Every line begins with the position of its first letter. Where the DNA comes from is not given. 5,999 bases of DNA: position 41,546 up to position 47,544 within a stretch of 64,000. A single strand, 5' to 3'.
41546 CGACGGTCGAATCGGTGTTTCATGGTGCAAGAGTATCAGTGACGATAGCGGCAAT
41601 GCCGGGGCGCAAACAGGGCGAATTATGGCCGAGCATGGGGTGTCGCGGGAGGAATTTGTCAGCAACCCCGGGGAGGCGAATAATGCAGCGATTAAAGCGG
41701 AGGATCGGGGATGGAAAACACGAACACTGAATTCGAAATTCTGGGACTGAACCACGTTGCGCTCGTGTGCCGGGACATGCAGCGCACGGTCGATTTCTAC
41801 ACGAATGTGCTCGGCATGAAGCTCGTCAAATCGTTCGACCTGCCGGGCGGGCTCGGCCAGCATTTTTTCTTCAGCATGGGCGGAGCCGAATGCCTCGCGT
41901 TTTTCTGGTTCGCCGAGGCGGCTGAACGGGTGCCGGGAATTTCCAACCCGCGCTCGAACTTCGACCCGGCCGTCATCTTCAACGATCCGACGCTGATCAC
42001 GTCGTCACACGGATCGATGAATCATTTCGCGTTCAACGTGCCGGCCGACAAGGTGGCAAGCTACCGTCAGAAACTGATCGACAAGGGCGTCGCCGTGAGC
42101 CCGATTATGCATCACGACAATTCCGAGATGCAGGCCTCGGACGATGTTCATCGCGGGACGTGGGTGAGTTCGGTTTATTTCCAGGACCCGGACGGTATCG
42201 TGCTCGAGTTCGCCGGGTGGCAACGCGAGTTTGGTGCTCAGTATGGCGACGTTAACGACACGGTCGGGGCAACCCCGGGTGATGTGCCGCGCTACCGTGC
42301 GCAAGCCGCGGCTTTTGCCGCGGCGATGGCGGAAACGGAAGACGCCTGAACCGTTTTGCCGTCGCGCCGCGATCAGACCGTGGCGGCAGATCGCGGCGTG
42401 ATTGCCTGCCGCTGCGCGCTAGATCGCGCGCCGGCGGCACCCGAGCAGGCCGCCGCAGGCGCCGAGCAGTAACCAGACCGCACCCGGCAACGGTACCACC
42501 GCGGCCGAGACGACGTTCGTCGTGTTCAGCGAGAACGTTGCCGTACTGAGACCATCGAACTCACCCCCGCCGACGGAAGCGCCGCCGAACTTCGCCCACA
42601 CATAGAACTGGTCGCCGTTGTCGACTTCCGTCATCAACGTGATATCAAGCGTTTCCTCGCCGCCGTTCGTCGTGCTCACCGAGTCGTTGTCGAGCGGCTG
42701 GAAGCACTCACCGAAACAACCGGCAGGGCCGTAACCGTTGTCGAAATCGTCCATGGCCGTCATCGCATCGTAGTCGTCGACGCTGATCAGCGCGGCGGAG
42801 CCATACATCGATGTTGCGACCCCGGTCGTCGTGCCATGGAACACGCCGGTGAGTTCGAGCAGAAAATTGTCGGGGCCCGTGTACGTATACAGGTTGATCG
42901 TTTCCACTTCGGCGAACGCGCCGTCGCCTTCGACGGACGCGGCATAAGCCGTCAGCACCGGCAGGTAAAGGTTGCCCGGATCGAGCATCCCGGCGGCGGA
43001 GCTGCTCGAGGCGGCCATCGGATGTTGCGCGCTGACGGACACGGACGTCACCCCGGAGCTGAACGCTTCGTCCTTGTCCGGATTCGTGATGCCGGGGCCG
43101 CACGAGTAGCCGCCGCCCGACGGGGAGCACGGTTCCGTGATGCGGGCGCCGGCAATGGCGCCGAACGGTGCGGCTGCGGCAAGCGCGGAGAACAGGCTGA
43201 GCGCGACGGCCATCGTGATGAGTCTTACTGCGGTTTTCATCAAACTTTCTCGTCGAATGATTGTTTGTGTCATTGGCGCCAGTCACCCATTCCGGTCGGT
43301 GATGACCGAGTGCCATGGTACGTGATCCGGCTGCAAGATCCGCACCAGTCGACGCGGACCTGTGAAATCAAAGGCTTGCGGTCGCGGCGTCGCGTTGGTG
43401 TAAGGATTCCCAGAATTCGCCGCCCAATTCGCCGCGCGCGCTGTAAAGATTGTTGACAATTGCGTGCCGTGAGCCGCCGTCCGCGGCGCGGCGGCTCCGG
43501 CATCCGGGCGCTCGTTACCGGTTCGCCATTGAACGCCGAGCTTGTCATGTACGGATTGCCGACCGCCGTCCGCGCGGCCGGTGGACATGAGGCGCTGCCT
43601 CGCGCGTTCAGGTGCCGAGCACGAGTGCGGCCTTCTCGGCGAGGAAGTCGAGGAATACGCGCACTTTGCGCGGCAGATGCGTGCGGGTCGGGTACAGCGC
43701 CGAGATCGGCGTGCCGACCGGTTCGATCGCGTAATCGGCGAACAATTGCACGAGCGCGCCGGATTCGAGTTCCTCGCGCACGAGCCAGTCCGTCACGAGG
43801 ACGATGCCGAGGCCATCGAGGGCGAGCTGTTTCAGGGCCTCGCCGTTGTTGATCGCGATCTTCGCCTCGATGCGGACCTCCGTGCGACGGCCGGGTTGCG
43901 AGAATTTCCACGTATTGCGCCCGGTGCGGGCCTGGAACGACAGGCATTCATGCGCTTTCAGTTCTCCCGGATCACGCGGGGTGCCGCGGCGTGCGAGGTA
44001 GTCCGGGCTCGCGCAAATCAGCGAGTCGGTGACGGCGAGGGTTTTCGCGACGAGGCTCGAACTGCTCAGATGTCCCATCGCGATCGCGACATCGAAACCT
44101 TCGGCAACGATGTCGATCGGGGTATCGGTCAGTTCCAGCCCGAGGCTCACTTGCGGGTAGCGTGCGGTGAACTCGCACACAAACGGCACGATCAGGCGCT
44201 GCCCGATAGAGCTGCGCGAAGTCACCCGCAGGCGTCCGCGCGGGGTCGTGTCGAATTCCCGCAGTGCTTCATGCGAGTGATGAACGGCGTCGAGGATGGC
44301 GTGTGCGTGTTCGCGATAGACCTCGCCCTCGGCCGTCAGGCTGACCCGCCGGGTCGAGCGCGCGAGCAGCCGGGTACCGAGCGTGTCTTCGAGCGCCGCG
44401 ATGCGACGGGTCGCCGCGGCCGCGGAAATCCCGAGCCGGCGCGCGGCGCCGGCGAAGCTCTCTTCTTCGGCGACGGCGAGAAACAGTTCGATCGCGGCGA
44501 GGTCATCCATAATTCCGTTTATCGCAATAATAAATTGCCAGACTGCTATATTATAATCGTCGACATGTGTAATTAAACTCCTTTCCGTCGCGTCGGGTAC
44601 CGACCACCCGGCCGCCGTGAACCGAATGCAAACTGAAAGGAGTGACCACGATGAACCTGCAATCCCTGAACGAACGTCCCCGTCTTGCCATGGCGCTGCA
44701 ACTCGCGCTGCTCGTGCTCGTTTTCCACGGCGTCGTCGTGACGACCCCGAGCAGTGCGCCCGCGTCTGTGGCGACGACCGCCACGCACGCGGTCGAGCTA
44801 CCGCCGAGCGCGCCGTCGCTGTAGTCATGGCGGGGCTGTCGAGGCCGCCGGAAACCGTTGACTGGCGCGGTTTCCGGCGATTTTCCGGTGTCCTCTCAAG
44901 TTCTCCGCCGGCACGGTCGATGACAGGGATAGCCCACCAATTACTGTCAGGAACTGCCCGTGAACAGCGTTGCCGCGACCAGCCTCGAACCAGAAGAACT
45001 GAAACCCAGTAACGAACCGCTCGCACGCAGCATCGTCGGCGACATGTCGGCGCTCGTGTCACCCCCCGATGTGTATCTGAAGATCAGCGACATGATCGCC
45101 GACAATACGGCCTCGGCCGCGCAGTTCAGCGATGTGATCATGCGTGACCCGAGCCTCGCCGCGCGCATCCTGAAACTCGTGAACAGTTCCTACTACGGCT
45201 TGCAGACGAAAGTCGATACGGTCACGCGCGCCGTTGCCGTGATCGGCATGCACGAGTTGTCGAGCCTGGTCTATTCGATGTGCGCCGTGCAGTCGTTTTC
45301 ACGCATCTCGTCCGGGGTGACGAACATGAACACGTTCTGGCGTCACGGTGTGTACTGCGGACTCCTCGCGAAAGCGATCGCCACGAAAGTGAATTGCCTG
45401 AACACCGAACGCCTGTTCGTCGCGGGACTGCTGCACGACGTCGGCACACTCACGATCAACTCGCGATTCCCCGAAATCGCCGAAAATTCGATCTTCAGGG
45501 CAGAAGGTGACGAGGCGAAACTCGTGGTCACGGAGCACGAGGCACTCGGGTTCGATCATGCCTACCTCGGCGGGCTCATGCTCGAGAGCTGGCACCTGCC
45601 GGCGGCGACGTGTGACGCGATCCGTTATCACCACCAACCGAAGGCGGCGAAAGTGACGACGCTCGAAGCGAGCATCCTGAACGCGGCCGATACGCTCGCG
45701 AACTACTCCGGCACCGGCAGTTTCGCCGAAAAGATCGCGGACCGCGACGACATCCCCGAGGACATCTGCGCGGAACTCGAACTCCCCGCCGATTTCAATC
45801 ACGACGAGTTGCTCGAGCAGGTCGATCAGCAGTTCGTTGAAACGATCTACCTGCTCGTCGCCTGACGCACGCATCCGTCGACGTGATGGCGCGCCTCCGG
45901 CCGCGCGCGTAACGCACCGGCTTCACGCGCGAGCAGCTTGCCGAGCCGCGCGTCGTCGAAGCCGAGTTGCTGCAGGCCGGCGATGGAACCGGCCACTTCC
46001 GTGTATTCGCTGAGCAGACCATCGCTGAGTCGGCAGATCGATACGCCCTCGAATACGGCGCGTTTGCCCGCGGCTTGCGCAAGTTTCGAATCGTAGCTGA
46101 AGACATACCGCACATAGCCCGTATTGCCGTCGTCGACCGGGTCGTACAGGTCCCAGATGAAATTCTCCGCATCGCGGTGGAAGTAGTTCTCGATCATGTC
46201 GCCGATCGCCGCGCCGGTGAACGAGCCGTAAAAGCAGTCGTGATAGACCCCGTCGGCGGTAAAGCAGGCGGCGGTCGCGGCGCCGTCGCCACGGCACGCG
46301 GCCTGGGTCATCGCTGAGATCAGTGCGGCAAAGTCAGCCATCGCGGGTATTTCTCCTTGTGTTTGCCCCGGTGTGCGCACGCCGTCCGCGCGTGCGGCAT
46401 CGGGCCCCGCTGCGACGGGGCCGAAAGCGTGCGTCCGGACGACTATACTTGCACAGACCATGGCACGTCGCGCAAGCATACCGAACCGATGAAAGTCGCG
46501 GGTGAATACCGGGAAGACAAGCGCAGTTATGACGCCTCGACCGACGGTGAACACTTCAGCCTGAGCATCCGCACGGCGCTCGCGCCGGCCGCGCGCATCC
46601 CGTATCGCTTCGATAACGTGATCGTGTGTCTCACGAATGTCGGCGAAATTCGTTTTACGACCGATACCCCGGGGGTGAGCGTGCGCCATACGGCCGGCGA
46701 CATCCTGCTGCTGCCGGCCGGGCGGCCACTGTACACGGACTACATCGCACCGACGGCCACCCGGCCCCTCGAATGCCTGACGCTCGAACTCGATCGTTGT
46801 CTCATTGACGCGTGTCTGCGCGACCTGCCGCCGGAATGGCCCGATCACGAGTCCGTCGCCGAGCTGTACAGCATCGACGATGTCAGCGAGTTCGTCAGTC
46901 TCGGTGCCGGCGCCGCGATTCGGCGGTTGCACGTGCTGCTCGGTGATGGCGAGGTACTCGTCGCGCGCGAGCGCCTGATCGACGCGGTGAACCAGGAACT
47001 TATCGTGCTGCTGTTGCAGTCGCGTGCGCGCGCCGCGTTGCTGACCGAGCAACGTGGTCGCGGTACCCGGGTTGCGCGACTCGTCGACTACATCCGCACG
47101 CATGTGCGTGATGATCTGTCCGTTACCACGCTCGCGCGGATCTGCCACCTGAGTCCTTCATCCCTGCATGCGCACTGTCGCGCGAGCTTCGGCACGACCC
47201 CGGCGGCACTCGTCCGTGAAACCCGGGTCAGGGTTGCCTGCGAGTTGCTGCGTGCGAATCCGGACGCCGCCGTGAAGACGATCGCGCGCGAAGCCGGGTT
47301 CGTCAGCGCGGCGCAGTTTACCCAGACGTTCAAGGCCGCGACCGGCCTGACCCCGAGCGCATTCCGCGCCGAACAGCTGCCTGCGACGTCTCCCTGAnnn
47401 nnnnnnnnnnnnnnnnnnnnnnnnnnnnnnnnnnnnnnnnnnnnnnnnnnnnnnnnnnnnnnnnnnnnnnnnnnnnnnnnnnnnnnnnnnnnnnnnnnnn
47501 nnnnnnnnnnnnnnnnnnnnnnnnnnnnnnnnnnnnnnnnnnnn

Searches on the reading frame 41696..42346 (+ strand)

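Call 31: search_protein_families(library=pfam, proteins=[window:41696-42346:+], max_evalue=0.0001)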
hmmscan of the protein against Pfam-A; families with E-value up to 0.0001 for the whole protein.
window:41696-42346:+ (217 aa): 1 family
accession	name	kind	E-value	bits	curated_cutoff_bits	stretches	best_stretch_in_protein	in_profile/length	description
PF00903.31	Glyoxalase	-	1e-17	65.1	20.6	1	17-172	1-121/121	Glyoxalase/Bleomycin resistance protein/Dioxygenase superfamily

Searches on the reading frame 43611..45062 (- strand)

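Call 85: search_protein_families(library=pfam, proteins=[window:43611-45062:-], max_evalue=0.001)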
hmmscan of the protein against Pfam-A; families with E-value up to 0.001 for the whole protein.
window:43611-45062:- (484 aa): 2 families
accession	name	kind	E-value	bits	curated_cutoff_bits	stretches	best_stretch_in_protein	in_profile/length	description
PF03466.25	LysR_substrate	-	6.6e-42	143.7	28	1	273-478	3-208/209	LysR substrate binding domain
PF00126.33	HTH_1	-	9.1e-20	70.8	26.6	1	189-247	2-60/60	Bacterial regulatory helix-turn-helix protein, lysR family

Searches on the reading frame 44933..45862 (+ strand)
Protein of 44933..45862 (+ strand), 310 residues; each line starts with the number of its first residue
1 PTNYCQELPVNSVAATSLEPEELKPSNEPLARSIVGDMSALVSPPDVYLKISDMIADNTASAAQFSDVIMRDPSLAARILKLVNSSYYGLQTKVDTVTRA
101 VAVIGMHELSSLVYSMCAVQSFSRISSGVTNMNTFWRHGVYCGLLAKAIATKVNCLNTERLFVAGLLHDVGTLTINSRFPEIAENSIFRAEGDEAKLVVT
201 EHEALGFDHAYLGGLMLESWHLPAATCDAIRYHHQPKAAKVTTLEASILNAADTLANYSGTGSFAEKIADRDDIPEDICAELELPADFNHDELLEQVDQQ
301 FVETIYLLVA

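Call 31: search_protein_families(library=pfam, proteins=[window:44933-45862:+], max_evalue=0.0001)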
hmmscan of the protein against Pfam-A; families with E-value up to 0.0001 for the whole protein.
window:44933-45862:+ (310 aa): 2 families
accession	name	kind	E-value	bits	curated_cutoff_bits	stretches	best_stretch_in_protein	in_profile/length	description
PF08668.18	HDOD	-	2.5e-60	203.8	22.9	1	42-236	2-196/196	HDOD domain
PF01966.28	HD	-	4.9e-11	43.4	22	1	137-257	3-115/116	HD domain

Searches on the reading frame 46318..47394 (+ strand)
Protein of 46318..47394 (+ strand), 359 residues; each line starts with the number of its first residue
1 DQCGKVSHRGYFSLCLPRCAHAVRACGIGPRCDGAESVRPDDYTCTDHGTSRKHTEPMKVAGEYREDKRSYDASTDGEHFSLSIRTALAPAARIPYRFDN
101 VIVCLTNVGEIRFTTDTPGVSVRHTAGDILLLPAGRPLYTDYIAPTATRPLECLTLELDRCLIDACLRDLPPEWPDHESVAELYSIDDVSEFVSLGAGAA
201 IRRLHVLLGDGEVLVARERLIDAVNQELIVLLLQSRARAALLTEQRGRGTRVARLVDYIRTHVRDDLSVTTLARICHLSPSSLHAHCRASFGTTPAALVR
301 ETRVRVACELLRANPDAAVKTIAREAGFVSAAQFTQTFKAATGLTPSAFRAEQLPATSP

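Call 31: search_protein_families(library=pfam, proteins=[window:46318-47394:+], max_evalue=0.0001)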
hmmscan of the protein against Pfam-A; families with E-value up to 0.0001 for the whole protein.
window:46318-47394:+ (359 aa): 3 families
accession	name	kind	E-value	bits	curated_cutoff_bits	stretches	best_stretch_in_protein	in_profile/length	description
PF12833.13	HTH_18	-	2.9e-20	72.8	33.6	1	272-351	1-79/80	Helix-turn-helix domain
PF00165.29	HTH_AraC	-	1.8e-15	57.1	26.6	1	318-350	10-41/42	Bacterial regulatory helix-turn-helix proteins, AraC family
PF06719.19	AraC_N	-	1.3e-05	25.2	24.2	1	95-238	17-148/150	AraC-type transcriptional regulator N-terminus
